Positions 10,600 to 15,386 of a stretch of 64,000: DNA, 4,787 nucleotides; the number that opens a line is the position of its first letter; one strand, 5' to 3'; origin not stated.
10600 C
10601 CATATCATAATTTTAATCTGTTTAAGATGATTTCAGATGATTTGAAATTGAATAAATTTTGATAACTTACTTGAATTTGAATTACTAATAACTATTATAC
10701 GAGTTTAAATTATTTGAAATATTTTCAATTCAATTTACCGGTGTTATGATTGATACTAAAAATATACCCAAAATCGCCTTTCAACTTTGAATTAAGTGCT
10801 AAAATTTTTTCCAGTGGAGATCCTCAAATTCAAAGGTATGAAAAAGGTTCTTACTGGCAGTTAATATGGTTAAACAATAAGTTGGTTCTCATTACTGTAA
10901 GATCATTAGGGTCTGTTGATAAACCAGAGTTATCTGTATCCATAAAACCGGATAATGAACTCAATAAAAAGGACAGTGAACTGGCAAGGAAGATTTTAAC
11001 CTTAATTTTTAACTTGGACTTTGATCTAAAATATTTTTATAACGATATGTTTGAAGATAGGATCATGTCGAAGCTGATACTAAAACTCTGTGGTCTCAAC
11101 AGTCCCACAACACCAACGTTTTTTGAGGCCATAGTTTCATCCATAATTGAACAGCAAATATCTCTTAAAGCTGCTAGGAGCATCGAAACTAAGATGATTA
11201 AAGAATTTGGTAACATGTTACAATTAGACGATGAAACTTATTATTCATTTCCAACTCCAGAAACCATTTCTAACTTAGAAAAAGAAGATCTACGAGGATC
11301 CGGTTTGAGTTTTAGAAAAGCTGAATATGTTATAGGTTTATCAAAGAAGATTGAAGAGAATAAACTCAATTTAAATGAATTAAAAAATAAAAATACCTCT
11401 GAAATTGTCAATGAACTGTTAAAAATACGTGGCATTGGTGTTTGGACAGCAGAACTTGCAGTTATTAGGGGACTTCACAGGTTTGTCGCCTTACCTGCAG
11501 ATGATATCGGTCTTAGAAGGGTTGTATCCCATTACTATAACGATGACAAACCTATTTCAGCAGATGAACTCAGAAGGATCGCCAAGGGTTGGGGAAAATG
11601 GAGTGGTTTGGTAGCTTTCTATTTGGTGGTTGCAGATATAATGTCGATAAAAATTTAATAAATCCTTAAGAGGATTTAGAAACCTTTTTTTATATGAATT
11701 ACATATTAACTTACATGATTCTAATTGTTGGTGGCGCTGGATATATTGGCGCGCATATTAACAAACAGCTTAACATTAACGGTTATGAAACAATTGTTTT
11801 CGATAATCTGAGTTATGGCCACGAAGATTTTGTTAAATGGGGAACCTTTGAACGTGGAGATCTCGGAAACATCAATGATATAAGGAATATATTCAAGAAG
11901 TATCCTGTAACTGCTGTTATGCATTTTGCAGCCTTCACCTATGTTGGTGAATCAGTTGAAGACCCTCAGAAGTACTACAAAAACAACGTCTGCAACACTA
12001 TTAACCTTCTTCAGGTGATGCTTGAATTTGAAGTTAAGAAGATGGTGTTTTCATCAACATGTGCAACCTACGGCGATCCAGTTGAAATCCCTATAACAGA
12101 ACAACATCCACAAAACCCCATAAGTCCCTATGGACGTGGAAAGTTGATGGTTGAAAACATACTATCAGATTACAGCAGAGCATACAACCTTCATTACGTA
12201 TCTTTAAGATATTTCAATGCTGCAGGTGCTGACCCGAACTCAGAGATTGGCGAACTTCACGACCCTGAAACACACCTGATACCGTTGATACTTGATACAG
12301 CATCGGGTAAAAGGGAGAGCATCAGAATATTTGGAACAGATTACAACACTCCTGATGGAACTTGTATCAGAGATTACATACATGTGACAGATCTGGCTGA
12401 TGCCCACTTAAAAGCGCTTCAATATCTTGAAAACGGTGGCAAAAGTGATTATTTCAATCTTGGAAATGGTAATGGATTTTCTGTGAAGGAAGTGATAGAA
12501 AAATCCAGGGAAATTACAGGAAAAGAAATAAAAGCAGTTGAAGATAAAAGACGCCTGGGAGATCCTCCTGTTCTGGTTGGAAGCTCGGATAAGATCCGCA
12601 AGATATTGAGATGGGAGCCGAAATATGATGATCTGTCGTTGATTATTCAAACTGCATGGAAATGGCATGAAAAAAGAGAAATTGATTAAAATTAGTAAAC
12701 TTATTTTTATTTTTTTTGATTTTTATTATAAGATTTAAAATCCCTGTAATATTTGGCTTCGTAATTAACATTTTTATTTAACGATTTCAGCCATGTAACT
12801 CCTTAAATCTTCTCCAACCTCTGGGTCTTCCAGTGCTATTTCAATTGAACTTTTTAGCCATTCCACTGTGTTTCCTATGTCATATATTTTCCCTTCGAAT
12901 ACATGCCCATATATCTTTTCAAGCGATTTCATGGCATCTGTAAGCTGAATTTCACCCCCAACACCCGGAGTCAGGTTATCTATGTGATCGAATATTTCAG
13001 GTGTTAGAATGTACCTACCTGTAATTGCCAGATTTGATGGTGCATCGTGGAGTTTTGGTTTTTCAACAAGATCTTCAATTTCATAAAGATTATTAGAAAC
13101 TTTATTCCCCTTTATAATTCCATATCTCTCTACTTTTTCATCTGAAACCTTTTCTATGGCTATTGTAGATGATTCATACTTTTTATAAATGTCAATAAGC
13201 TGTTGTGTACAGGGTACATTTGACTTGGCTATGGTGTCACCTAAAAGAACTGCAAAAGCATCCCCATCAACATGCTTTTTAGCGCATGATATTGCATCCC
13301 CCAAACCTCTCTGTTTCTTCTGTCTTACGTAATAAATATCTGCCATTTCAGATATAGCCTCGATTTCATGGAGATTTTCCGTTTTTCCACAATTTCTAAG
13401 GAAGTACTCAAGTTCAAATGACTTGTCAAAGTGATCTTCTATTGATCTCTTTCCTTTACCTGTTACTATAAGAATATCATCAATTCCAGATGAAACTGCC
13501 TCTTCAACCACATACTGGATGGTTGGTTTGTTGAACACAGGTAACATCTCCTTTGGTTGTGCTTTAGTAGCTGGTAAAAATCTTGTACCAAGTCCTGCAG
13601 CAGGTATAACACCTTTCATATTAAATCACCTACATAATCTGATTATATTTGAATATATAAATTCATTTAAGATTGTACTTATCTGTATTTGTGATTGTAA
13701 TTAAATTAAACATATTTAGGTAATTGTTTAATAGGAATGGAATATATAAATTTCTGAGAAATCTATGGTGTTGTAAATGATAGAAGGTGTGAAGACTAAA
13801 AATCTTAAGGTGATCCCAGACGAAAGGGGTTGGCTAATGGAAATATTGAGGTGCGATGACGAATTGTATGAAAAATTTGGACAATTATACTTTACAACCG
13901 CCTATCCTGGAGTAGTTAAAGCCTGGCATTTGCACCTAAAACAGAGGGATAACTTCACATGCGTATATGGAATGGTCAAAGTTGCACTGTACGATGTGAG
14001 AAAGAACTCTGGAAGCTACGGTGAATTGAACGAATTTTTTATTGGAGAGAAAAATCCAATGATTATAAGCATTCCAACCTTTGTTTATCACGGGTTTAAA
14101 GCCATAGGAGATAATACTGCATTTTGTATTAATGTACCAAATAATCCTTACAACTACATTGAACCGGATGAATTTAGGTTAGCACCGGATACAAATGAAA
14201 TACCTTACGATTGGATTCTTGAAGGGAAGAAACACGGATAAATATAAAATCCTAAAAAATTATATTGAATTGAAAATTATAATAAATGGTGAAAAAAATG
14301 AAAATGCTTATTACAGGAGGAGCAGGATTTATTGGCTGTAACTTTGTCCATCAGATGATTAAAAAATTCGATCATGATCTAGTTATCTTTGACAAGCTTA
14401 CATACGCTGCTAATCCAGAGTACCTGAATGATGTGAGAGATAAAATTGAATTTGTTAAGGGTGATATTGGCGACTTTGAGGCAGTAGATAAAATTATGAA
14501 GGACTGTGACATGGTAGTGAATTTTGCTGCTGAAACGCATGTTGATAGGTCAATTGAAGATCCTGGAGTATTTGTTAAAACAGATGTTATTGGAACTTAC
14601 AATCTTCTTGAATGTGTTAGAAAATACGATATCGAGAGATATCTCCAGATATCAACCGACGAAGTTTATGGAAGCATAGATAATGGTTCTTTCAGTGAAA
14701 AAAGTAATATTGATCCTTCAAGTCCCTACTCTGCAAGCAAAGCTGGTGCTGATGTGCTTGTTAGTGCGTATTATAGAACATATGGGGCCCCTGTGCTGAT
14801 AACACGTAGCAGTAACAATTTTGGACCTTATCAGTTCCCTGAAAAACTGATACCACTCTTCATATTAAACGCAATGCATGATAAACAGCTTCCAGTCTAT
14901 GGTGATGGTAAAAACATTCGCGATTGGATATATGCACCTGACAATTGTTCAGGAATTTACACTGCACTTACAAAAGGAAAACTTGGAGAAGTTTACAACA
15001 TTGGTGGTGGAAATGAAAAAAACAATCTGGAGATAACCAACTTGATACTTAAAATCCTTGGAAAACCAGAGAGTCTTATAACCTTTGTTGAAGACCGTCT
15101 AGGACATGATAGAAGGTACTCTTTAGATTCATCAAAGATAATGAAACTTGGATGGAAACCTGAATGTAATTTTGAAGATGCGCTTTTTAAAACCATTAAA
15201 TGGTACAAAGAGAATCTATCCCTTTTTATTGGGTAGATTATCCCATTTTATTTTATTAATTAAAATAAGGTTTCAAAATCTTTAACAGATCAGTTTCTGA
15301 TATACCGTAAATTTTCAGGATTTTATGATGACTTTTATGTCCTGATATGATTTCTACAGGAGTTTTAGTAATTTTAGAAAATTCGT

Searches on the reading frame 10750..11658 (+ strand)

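Call 45: search_protein_families(library=pfam, proteins=[window:10750-11658:+], max_evalue=0.00001)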
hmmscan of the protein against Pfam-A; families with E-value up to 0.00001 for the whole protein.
window:10750-11658:+ (302 aa): 1 family
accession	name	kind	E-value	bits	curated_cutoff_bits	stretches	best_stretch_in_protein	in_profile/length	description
PF00730.31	HhH-GPD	-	1.3e-15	58.1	26.2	1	129-281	1-106/108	HhH-GPD superfamily base excision DNA repair protein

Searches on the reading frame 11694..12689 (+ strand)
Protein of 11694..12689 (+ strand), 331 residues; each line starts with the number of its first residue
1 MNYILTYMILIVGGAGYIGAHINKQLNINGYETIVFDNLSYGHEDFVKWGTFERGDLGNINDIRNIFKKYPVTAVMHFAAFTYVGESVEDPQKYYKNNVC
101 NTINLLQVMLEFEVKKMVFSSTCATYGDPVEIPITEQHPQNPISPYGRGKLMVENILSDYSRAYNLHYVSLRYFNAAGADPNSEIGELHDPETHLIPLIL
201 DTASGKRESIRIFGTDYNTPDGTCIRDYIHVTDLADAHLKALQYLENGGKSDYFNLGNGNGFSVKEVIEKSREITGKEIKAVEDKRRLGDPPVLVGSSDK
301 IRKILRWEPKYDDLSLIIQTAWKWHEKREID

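Call 45: search_protein_families(library=pfam, proteins=[window:11694-12689:+], max_evalue=0.00001)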
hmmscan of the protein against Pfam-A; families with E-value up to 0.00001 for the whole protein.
window:11694-12689:+ (331 aa): 5 families
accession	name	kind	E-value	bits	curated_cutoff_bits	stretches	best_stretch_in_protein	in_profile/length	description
PF01370.27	Epimerase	-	9.3e-58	195.9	20.9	1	9-257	1-240/240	NAD dependent epimerase/dehydratase family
PF16363.11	GDP_Man_Dehyd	-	6.6e-51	174.2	27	1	10-312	1-324/332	GDP-mannose 4,6 dehydratase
PF04321.23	RmlD_sub_bind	-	1.1e-12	48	27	1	8-164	2-143/287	RmlD substrate binding domain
PF01073.25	3Beta_HSD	-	6.9e-11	42.1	22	1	10-156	1-156/280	3-beta hydroxysteroid dehydrogenase/isomerase family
PF02719.21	Polysacc_synt_2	-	2.2e-10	40.6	20.2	1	9-178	1-173/293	Polysaccharide biosynthesis protein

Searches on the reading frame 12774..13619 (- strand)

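Call 45: search_protein_families(library=pfam, proteins=[window:12774-13619:-], max_evalue=0.00001)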
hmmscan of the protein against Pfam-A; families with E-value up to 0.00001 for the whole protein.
window:12774-13619:- (281 aa): 2 families
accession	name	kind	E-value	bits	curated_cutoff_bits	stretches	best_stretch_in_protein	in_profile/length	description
PF00483.29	NTP_transferase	-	1.9e-30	106.7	21.2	1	2-251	1-232/245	Nucleotidyl transferase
PF12804.13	NTP_transf_3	-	1e-08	36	27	1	3-131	1-98/160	MobA-like NTP transferase domain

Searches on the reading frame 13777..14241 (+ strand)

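Call 46: search_protein_families(library=pfam, proteins=[window:13777-14241:+], max_evalue=0.00001)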
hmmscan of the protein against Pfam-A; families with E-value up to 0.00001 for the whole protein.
window:13777-14241:+ (154 aa): 2 families
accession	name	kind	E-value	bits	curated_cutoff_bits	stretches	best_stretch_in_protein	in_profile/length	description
PF00908.23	dTDP_sugar_isom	-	1.4e-14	54.6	27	1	2-146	4-152/168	dTDP-4-dehydrorhamnose 3,5-epimerase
PF14667.12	Polysacc_synt_C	-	7.9e-12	45.7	28.7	1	15-133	3-111/111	Polysaccharide biosynthesis C-terminal domain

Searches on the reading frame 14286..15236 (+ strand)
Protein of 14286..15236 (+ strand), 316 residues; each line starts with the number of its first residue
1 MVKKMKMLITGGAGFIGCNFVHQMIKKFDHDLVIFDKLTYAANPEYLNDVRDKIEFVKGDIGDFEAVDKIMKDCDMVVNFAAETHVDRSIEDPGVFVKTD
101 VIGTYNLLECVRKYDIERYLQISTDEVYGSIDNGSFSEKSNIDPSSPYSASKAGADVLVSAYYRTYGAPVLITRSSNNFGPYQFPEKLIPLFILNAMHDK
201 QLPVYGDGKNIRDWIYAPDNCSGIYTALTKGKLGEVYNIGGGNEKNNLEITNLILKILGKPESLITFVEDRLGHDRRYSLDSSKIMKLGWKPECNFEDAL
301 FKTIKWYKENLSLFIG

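Call 46: search_protein_families(library=pfam, proteins=[window:14286-15236:+], max_evalue=0.00001)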
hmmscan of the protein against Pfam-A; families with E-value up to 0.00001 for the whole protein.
window:14286-15236:+ (316 aa): 7 families
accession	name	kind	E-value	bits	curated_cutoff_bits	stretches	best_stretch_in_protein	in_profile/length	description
PF16363.11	GDP_Man_Dehyd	-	1.1e-75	255.6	27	1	8-300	1-329/332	GDP-mannose 4,6 dehydratase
PF01370.27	Epimerase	-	2e-62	211.2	20.9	1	7-240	1-240/240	NAD dependent epimerase/dehydratase family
PF02719.21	Polysacc_synt_2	-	2e-18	67.1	20.2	1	8-259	2-248/293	Polysaccharide biosynthesis protein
PF01073.25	3Beta_HSD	-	2e-18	66.9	22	1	8-217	1-218/280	3-beta hydroxysteroid dehydrogenase/isomerase family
PF04321.23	RmlD_sub_bind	-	2.1e-14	53.7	27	1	5-182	1-155/287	RmlD substrate binding domain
PF07993.18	NAD_binding_4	-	1.9e-11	44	20.1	1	9-177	1-206/258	Male sterility protein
PF13460.12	NAD_binding_10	-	6.6e-10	39.6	27.2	1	11-159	1-131/184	NAD(P)H-binding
